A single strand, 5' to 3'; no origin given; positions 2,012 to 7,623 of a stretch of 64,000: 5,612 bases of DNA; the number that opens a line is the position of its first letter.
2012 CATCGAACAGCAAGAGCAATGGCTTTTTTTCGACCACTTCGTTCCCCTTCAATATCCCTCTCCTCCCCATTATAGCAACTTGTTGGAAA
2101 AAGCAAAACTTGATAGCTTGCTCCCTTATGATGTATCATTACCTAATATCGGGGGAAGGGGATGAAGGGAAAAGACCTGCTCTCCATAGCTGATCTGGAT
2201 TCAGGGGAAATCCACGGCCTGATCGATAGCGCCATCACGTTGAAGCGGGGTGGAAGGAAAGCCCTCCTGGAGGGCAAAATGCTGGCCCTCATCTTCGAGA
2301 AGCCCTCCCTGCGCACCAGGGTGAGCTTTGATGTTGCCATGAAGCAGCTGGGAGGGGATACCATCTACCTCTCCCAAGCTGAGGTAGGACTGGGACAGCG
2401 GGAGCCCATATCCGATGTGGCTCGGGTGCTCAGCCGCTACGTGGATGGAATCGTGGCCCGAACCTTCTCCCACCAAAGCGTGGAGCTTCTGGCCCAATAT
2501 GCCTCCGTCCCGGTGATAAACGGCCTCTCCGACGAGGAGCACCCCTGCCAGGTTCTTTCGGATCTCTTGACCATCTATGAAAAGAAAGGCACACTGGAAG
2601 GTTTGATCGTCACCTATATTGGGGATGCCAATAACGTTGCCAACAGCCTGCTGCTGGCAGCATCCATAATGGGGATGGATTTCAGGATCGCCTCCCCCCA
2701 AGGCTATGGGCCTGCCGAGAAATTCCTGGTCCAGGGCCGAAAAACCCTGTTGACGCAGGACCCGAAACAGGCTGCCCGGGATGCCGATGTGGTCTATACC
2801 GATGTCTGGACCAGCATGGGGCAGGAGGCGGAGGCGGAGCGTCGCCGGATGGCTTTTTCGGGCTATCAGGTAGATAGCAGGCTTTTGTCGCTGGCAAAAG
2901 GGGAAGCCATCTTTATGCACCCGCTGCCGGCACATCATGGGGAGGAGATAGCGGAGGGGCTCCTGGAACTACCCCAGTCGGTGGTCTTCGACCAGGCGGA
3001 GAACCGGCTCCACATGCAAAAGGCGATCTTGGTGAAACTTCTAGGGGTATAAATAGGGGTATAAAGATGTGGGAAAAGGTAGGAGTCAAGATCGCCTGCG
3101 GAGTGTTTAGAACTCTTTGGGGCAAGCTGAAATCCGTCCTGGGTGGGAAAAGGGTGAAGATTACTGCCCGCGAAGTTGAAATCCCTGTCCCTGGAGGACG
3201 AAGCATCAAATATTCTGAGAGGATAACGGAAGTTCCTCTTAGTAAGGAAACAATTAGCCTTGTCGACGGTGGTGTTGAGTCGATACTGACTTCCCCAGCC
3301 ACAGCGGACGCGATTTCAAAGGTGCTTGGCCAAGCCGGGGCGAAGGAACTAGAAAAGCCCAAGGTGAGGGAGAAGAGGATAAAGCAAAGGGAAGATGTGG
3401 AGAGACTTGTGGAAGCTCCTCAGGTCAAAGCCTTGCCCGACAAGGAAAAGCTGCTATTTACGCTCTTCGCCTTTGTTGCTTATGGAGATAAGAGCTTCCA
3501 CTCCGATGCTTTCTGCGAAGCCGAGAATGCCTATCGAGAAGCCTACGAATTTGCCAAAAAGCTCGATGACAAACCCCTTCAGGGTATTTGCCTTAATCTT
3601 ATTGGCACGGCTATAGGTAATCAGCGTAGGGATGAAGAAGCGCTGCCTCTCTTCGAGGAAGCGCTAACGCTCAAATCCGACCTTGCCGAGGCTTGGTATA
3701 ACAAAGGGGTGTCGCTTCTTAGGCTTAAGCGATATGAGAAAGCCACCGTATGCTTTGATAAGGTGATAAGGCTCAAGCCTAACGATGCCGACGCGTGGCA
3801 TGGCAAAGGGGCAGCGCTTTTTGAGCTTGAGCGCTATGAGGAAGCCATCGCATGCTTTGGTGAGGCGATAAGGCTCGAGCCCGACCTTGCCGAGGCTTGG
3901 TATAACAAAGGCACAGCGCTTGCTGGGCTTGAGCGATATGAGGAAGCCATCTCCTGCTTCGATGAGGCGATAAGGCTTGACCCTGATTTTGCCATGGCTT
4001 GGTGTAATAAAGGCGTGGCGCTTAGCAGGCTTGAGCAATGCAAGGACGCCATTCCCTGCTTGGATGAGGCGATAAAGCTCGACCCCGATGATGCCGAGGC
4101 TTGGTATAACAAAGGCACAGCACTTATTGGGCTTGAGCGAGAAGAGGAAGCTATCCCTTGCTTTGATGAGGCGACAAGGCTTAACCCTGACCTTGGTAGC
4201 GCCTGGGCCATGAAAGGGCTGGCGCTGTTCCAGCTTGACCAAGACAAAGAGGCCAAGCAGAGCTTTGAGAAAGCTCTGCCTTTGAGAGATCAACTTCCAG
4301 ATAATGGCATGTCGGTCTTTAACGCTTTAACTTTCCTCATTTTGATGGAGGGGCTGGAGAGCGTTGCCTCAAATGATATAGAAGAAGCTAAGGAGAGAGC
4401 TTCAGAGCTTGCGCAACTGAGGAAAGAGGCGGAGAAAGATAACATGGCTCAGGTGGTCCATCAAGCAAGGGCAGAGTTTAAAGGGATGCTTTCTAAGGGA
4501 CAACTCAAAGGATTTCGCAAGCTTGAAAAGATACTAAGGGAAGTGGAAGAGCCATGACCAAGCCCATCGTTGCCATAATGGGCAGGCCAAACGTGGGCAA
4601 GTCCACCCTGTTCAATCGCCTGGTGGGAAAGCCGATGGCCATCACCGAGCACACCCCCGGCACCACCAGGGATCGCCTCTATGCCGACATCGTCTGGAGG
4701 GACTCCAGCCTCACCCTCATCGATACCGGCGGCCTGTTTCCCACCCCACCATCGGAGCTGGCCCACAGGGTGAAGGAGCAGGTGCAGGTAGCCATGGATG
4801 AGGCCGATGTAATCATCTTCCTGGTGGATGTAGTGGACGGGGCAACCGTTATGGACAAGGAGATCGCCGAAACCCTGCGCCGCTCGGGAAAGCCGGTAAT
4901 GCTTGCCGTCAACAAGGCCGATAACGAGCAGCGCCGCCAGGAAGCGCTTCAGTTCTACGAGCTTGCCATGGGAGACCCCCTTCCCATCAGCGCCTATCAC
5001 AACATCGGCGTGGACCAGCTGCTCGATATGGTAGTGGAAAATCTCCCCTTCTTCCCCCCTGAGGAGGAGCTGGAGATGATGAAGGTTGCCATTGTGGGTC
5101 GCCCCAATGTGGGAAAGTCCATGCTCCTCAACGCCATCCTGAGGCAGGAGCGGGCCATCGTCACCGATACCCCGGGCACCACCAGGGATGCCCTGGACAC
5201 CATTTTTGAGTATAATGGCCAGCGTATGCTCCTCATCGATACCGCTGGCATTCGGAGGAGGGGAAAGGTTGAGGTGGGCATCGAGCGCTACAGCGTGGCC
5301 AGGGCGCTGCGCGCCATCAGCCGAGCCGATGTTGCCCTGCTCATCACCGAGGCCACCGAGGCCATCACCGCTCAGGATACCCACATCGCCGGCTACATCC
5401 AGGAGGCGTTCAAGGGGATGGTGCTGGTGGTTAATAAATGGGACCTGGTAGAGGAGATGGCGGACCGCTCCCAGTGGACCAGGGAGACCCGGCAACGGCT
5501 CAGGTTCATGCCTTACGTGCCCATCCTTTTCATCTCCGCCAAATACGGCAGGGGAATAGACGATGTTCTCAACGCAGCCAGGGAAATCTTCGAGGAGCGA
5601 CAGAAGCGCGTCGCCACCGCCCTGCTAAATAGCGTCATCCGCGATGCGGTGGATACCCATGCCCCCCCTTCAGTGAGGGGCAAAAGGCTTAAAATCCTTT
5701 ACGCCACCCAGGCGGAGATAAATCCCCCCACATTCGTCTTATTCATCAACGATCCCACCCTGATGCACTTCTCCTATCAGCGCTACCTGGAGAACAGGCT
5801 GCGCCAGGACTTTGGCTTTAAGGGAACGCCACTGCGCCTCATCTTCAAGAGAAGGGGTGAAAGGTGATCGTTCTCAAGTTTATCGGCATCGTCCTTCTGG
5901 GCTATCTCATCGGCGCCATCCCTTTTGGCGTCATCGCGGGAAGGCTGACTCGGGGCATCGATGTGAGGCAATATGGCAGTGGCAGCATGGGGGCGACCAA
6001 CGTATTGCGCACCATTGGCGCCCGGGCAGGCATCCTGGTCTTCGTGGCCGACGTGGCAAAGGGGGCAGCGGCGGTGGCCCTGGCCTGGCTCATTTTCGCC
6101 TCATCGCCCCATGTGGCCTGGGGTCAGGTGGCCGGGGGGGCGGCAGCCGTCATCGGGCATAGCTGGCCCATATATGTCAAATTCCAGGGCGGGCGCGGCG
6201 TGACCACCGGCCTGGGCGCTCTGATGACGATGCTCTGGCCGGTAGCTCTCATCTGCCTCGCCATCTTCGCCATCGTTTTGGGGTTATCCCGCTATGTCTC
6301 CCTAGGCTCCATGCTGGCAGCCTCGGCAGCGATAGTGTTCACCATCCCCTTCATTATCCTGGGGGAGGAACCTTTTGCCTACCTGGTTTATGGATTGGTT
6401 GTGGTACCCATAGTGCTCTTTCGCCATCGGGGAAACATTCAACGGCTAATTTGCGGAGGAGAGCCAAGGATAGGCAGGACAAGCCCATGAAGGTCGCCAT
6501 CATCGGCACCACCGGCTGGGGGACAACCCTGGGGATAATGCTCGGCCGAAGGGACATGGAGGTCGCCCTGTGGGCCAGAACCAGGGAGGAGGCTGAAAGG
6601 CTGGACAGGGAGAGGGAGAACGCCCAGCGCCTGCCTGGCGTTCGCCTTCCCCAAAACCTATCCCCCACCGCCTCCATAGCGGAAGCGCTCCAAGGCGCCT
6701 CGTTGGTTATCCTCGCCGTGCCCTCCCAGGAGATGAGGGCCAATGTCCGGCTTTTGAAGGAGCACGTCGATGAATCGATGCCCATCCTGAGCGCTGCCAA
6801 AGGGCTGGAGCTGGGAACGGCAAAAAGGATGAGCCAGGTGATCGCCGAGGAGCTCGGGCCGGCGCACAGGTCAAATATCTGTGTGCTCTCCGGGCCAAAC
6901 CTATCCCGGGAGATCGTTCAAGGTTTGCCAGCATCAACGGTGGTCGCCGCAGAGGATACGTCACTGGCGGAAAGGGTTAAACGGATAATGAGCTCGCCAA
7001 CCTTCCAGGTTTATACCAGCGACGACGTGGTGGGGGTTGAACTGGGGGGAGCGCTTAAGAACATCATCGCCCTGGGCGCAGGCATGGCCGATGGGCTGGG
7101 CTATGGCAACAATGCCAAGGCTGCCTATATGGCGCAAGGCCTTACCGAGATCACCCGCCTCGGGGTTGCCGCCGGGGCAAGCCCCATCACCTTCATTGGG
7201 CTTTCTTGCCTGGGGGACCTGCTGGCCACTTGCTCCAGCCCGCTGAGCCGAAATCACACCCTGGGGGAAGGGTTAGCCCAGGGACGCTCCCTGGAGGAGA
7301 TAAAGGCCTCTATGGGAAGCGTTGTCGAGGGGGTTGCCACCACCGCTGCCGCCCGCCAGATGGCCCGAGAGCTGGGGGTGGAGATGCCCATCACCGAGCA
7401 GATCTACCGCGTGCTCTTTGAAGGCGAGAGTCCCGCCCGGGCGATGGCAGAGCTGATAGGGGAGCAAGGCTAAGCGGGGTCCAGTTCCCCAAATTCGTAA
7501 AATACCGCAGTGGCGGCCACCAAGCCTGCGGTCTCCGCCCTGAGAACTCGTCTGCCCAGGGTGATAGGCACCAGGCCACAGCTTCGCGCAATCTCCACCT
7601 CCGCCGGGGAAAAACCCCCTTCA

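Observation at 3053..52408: Recurrent pattern: lower-GC genes inserted seamlessly (ATGA or 16-nt junctions) into housekeeping operons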

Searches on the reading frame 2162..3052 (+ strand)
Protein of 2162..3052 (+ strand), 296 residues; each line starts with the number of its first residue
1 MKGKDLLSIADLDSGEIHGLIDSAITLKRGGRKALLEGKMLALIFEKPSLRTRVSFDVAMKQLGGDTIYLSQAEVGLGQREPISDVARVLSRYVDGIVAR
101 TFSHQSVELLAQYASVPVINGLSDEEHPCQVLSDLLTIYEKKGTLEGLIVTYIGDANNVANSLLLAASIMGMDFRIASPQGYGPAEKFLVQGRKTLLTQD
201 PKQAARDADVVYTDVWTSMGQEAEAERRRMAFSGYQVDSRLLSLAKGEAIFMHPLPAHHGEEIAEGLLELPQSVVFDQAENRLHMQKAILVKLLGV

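Call 4: search_protein_families(library=pfam, proteins=[window:2162-3052:+], max_evalue=0.01)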
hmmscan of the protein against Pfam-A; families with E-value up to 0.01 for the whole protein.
window:2162-3052:+ (296 aa): 2 families
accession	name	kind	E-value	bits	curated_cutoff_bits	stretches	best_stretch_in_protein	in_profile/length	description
PF00185.30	OTCace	-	1.7e-52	178.1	29.4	1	147-291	2-155/157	Aspartate/ornithine carbamoyltransferase, Asp/Orn binding domain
PF02729.26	OTCace_N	-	5.2e-49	166.6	29.9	1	4-140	1-148/148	Aspartate/ornithine carbamoyltransferase, carbamoyl-P binding domain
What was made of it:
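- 2162..3052 (+): argF (ornithine carbamoyltransferase), host gene upstream of the TPR insert. It has a new TAA stop where relatives have an ATGA overlap with der. Pfam OTCace/OTCace_N (call 4).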

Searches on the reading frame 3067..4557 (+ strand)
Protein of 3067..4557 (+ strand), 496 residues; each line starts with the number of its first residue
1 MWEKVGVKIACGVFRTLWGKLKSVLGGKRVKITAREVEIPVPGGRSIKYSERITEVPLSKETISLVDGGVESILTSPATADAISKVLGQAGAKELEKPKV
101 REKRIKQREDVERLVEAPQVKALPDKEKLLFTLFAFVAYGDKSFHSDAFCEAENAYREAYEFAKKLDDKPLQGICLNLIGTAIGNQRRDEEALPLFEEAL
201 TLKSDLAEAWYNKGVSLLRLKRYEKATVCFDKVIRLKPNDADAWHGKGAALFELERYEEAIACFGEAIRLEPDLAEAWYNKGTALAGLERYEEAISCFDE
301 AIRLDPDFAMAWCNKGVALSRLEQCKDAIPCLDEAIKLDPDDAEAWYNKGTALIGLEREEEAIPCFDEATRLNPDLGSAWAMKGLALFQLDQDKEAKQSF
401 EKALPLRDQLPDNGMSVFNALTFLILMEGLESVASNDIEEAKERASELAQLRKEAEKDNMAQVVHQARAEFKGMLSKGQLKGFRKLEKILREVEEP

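Call 4: search_protein_families(library=pfam, proteins=[window:3067-4557:+], max_evalue=0.01)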
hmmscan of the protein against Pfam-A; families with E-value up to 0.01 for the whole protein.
window:3067-4557:+ (496 aa): 25 families
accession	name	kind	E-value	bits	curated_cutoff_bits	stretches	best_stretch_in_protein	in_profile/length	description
PF00515.34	TPR_1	-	6e-58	190.9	27.8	6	275-308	1-34/34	Tetratricopeptide repeat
PF07719.23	TPR_2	-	2.7e-49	161.7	27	5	275-307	1-33/34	Tetratricopeptide repeat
PF13181.12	TPR_8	-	6.2e-47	154.2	25.7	6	275-307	1-33/34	Tetratricopeptide repeat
PF13414.12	TPR_11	-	3.5e-42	142.3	26.8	5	248-286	1-39/42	TPR repeat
PF13431.12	TPR_17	-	4.8e-37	123.6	24.4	4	331-363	1-33/34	Tetratricopeptide repeat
PF13424.12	TPR_12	-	5.7e-32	110.2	30.1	6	241-305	3-75/77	Tetratricopeptide repeat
PF13432.12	TPR_16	-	2.8e-30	104.8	32.7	4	248-307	4-63/65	Tetratricopeptide repeat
PF13371.12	TPR_9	-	1.1e-26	93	35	5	251-307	5-61/73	Tetratricopeptide repeat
PF13428.12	TPR_14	-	7.9e-21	72.9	23.5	4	242-282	2-42/44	Tetratricopeptide repeat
PF14559.12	TPR_19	-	3.5e-19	69.3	25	3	251-309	1-59/68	Tetratricopeptide repeat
PF01239.28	PPTA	-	1.7e-15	56.1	29.5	0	291-321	1-31/32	Protein prenyltransferase alpha subunit repeat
PF23914.1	TPR_CcmH_CycH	-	3.8e-14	53.2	42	1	270-371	45-149/158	Cytochrome c-type biogenesis protein H TPR domain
PF12895.13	ANAPC3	-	4.5e-14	52.9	27.2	1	186-267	2-82/82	Anaphase-promoting complex, cyclosome, subunit 3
PF13174.12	TPR_6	-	4.7e-13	49.3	26.3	0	208-238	1-31/33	Tetratricopeptide repeat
PF13374.12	TPR_10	-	1.7e-12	47.3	27.5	0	175-202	4-31/42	Tetratricopeptide repeat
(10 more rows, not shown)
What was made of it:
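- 3067..4557 (+): TPR-repeat protein (496 aa), an insert unique to this lineage. It contains six tandem 102-nt repeat units. Its stop codon is the ancestral argF TGA, which overlaps the der ATG. Pfam TPR_1 and related families (call 4).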

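Call 43: search_protein_families(library=padloc, proteins=[window:3067-4557:+], max_evalue=0.01)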
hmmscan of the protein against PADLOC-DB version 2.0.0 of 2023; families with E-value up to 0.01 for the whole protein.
window:3067-4557:+ (496 aa): 4 families
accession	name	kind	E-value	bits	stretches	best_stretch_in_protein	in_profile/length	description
PDLC01171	TPR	-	2e-08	31.7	1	155-323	123-299/504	TPR repeats containing protein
PDLC04481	PDC-M16B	-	7.5e-06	22.9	1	201-302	172-277/471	-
PDLC01092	C3a198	-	5.5e-05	20.3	0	241-322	235-317/523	TPR protein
PDLC04488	PDC-M16B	-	0.00071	16.4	0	184-268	239-322/634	-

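Call 49: search_protein_families(library=ncbifam, proteins=[window:3067-4557:+], max_evalue=0.01)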
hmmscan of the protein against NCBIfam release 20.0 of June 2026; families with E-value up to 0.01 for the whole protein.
window:3067-4557:+ (496 aa): 29 families (the best 25 are shown)
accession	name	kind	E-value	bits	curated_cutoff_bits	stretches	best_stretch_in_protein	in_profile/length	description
NF040959.1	MamA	equivalog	2.5e-36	125.1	200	2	275-406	71-202/204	magnetosome protein MamA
TIGR02917.1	PEP_TPR_lipo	equivalog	7.2e-24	83.7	312.2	2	158-301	108-253/899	XrtA/PEP-CTERM system TPR-repeat protein PrsT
TIGR02552.1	LcrH_SycD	equivalog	1.5e-20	73.3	104.8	3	198-306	9-117/136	SycD/LcrH family type III secretion system chaperone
TIGR02521.1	type_IV_pilW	equivalog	6.4e-20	71.7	154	2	206-347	30-173/234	type IV pilus biogenesis/stability protein PilW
NF052415.1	T3SS_chap_SctY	equivalog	4.2e-19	69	70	4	216-302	15-104/106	type III secretion apparatus assembly chaperone SctY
NF008391.2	PRK11189.1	equivalog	7.2e-19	68.4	250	2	264-342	88-166/297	lipoprotein NlpI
NF047558.1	TPR_END_plus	domain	6.6e-18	64.4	32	1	277-308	1-32/56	TPR end-of-group domain-containing protein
NF033920.0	C39_PA2778_fam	equivalog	1.5e-16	60.6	150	3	217-306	166-255/255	PA2778 family cysteine peptidase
TIGR00990.1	3a0801s09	subfamily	5.7e-15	55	757.25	2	190-406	311-537/615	mitochondrial import receptor subunit TOM70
TIGR04510.1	mod_pep_cyc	subfamily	2.5e-14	52.8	400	1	279-472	402-592/814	putative peptide modification system cyclase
NF033758.1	gliding_GltE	equivalog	3e-14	52.8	225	3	255-324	270-339/411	adventurous gliding motility TPR repeat lipoprotein GltE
NF033762.1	social_mot_Tgl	equivalog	1.8e-13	50.4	225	1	230-402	54-229/252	social motility TPR repeat lipoprotein Tgl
NF047507.1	TPR_BatC_Lepto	exception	8.2e-11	41.8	175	1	247-347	30-134/214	TPR repeat-containing protein BatC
TIGR03939.1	PGA_TPR_OMP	equivalog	6.7e-09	34.5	366.65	2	187-323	67-202/800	poly-beta-1,6 N-acetyl-D-glucosamine export porin PgaA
NF011721.1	PRK15174.1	equivalog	2.1e-08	32.9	1200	1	285-401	222-342/656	Vi polysaccharide transport protein VexE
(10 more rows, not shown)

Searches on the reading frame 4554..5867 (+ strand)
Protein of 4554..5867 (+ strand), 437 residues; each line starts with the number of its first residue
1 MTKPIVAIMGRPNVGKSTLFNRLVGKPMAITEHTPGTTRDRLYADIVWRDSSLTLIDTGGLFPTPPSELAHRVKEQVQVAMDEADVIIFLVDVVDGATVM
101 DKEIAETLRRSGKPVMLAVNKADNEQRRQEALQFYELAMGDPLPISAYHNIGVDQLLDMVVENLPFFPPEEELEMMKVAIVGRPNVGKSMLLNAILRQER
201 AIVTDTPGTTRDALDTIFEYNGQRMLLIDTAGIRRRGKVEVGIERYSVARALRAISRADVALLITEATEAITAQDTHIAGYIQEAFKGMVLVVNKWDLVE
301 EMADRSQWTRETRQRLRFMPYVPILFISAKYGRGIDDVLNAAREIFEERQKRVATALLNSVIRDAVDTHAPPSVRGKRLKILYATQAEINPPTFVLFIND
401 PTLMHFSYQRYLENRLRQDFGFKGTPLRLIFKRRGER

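Call 4: search_protein_families(library=pfam, proteins=[window:4554-5867:+], max_evalue=0.01)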
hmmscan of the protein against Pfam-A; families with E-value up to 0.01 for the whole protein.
window:4554-5867:+ (437 aa): 26 families (the best 25 are shown)
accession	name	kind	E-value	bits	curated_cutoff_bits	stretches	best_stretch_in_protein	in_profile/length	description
PF01926.29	MMR_HSR1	-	4.3e-59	198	21.9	2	6-121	2-113/113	50S ribosome-binding GTPase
PF14714.11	KH_dom-like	-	3.4e-35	120.6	27.3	1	352-432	1-81/81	KH-domain-like of EngA bacterial GTPase enzymes, C-terminal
PF02421.24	FeoB_N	-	3.5e-28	98.5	27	2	6-158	3-154/156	Ferrous iron transport protein B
PF00009.33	GTP_EFTU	-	2.1e-25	89.9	26.5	2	6-165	6-187/188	Elongation factor Tu GTP binding domain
PF00350.29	Dynamin_N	-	6.6e-15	56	27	0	6-38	1-33/168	Dynamin family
PF04548.22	AIG1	-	6.8e-13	48.9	27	2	178-290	3-115/212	AIG1 family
PF03193.22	RsgA_GTPase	-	7.8e-10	39.3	30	0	97-208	39-139/174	RsgA GTPase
PF00071.28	Ras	-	7.6e-09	35.8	21.6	1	177-341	1-155/162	Ras family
PF10662.15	PduV-EutP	-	4.5e-08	33.5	21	1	6-159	4-140/143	Ethanolamine utilisation - propanediol utilisation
PF09439.16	SRPRB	-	1.1e-06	28.6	25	1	3-107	3-92/178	Signal recognition particle receptor beta subunit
PF13401.12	AAA_22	-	3.1e-06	28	27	0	2-125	4-96/130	AAA domain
PF16897.10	MMR_HSR1_Xtn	-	4.6e-06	27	35.2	0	113-164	56-104/106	C-terminal region of MMR_HSR1 domain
PF00005.33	ABC_tran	-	5.2e-06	27.5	25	0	177-201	13-37/137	ABC transporter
PF08477.19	Roc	-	5.3e-06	27.1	27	0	177-202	1-26/119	Ras of Complex, Roc, domain of DAPkinase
PF02492.25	cobW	-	6.1e-05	23.1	20.7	0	223-313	84-170/180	CobW/HypB/UreG, nucleotide-binding domain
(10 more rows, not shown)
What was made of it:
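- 4554..5867 (+): der/engA GTPase, host gene downstream of TPR; start of the der-plsY-gpsA string. Pfam MMR_HSR1 x2 + KH_dom-like (call 4).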

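Call 19: find_related_loci(query=window:4554-5867:+, collection=metagenome_contigs, flank=6000)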
Query window:4554-5867:+ (437 aa) in metagenome_contigs; peptide patterns used: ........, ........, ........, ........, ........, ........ (x = any residue, [..] = any of these).
600 stretches matched a pattern (row limit reached: there are more); 538 encode a relative of the query (tblastn E <= 1e-3); the best 80 are kept; 80 distinct loci.
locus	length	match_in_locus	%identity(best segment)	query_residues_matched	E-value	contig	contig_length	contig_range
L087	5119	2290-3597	83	1-436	0e+0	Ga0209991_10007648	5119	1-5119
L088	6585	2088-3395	80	1-436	0e+0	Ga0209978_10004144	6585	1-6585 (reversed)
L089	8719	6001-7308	76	1-436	0e+0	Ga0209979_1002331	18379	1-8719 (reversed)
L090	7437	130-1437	76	1-436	0e+0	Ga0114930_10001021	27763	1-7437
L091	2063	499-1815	82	1-436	0e+0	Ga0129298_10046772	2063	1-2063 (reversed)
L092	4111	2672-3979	74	1-436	0e+0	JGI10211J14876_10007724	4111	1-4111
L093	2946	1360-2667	77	1-436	0e+0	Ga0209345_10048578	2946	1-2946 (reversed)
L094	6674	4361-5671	60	1-437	0e+0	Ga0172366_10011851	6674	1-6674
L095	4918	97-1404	61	1-436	0e+0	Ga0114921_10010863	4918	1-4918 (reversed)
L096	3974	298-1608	60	1-437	0e+0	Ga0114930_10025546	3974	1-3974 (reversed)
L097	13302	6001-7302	60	3-436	3e-177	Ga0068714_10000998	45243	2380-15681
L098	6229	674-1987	61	3-435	6e-177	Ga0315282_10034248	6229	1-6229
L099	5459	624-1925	60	3-436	2e-177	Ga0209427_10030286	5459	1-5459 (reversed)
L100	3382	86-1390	60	3-437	0e+0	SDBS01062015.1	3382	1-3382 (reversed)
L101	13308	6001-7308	60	1-436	8e-173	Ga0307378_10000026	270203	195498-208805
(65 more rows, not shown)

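Call 33: search_protein_families(library=pfam, proteins=[L088:1196-2065:+, L097:5241-5975:+], max_evalue=0.01)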
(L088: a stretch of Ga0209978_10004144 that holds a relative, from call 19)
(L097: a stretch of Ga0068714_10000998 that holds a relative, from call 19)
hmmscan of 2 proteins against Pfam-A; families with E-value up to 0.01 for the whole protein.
L088:1196-2065:+ (289 aa): 1 family
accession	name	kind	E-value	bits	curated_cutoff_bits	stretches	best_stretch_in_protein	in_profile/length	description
PF10899.13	AbiGi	-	0.00016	22.2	22.4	1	60-181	18-139/185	Putative abortive phage resistance protein AbiGi, antitoxin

L097:5241-5975:+ (244 aa): 0 families

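Call 43: search_protein_families(library=padloc, proteins=[L088:1196-2065:+], max_evalue=0.01)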
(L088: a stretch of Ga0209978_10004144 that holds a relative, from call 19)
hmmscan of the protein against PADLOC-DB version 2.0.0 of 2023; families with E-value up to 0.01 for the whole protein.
L088:1196-2065:+ (289 aa): 0 families

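Call 49: search_protein_families(library=ncbifam, proteins=[L088:1196-2065:+, L097:5241-5975:+], max_evalue=0.01)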
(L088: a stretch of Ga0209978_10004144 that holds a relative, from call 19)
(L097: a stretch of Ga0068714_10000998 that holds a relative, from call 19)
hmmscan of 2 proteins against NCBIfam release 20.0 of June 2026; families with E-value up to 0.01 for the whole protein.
L088:1196-2065:+ (289 aa): 0 families

L097:5241-5975:+ (244 aa): 0 families

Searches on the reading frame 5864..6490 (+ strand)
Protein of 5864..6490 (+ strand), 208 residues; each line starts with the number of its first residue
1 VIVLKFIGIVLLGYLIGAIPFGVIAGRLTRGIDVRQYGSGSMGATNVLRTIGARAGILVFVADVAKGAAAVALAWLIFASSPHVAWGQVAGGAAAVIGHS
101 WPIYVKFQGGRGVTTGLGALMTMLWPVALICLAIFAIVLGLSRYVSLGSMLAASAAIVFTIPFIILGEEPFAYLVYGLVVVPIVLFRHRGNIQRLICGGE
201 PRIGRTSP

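Call 5: search_protein_families(library=ncbifam, proteins=[window:5864-6490:+], max_evalue=1e-10)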
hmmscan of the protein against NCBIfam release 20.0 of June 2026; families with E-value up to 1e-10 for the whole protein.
window:5864-6490:+ (208 aa): 8 families
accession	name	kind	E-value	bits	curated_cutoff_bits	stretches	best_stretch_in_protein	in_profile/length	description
TIGR00023.1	TIGR00023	equivalog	8.8e-54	182.3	137.2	1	7-204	6-194/196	glycerol-3-phosphate 1-O-acyltransferase PlsY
NF010993.0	PRK14417.1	equivalog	3.5e-33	115.1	249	1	4-188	3-183/232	membrane protein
NF010990.0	PRK14414.1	equivalog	8.1e-24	84.5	261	1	9-186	10-181/210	glycerol-3-phosphate acyltransferase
NF010992.0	PRK14416.1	equivalog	1.1e-23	84.3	222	1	10-166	3-156/207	membrane protein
NF010976.0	PRK14399.1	equivalog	8.3e-21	75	419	1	4-164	6-172/258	membrane protein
NF010978.0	PRK14401.1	equivalog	5.5e-18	65.4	163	1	9-143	5-130/187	membrane protein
NF010987.0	PRK14411.1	equivalog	2.7e-17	63.3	243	1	9-198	6-185/204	membrane protein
NF001254.0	PRK00220.2-1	equivalog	1.9e-15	57.4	199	1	6-141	7-137/182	glycerol-3-phosphate 1-O-acyltransferase PlsY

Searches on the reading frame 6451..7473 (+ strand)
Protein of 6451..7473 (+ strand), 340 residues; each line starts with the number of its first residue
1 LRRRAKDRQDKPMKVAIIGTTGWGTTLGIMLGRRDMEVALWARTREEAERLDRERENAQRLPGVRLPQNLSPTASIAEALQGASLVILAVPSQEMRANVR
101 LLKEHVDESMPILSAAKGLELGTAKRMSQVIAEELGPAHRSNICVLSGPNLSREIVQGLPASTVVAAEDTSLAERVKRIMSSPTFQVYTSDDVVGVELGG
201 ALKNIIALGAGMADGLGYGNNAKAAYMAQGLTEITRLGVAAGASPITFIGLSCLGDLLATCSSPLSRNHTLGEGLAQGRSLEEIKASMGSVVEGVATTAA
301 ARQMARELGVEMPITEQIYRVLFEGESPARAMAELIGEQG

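Call 101: search_protein_families(library=pfam, proteins=[window:6451-7473:+], max_evalue=0.001)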
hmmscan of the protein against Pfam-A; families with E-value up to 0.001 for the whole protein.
window:6451-7473:+ (340 aa): 5 families
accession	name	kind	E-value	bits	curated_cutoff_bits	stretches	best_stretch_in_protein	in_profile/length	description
PF07479.19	NAD_Gly3P_dh_C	-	5.3e-55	186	25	1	192-332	1-141/142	NAD-dependent glycerol-3-phosphate dehydrogenase C-terminus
PF01210.29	NAD_Gly3P_dh_N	-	7.5e-45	153.2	23.1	1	14-172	1-157/158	NAD-dependent glycerol-3-phosphate dehydrogenase N-terminus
PF20618.3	GPD_NAD_C_bact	-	7.3e-20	71.7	27.6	1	253-318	2-66/66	Bacterial GPD, NAD-dependent C-terminal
PF02558.23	ApbA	-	1.6e-08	34.7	22.2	1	15-130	1-112/150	Ketopantoate reductase PanE/ApbA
PF03446.21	NAD_binding_2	-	0.00037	21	21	0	14-97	1-70/161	NAD binding domain of 6-phosphogluconate dehydrogenase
